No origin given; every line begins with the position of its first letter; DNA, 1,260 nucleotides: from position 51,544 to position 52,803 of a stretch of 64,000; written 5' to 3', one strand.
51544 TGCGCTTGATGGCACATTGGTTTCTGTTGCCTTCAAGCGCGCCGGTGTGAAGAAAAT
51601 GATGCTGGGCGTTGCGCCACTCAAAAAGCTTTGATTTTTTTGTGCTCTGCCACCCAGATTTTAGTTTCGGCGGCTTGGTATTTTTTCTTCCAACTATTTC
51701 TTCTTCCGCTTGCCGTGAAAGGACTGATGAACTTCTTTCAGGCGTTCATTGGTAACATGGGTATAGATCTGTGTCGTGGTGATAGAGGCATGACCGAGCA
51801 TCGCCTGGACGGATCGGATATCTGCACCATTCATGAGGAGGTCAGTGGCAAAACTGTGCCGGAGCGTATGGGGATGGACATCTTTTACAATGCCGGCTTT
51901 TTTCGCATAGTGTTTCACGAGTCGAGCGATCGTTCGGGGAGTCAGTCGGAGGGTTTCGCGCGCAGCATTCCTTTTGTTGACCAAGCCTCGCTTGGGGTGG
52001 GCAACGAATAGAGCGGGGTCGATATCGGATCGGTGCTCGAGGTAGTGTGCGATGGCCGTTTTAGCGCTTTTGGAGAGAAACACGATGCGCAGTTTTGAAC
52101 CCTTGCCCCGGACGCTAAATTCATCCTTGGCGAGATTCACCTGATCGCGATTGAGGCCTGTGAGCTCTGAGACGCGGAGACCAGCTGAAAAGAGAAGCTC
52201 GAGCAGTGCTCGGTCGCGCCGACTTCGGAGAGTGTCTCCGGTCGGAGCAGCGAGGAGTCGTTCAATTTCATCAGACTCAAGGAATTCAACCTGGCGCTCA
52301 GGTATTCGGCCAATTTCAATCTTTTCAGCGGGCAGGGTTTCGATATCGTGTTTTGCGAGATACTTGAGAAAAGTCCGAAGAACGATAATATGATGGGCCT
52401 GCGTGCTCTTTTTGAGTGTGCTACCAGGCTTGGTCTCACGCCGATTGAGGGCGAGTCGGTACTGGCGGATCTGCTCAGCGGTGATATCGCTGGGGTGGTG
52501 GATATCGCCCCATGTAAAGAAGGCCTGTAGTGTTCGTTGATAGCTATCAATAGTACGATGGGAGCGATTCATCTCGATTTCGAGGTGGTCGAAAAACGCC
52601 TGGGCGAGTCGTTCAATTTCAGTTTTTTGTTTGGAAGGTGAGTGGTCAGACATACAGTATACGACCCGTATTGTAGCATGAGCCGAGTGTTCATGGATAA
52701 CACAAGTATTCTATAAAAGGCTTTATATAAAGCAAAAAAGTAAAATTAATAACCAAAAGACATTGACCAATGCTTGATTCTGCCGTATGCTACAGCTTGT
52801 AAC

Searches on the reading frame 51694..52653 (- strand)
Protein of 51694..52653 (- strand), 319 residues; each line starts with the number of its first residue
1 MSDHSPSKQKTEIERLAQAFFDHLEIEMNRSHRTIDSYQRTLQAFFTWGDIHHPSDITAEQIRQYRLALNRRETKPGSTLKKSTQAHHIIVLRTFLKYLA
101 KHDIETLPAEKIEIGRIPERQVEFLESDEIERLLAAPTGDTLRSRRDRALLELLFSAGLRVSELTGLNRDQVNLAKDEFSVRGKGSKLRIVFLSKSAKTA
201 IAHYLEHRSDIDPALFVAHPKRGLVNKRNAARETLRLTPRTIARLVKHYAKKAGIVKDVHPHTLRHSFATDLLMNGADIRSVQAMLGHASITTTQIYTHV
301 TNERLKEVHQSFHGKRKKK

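Call 12: search_protein_families(library=pfam, proteins=[window:51694-52653:-])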
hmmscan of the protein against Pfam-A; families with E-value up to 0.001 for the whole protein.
window:51694-52653:- (319 aa): 3 families
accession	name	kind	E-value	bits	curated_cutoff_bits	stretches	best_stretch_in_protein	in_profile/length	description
PF00589.27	Phage_integrase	-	5.7e-42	143.8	27.1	1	124-303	2-171/172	Phage integrase family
PF02899.23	Phage_int_SAM_1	-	1.1e-11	45.3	22.3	1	18-101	2-81/83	Phage integrase, N-terminal SAM-like domain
PF13495.12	Phage_int_SAM_4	-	2.1e-08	34.9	27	1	17-104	2-83/85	Phage integrase, N-terminal SAM-like domain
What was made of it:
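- No recombinase is adjacent; the nearest integrase is at 51694-52653 (call 12).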
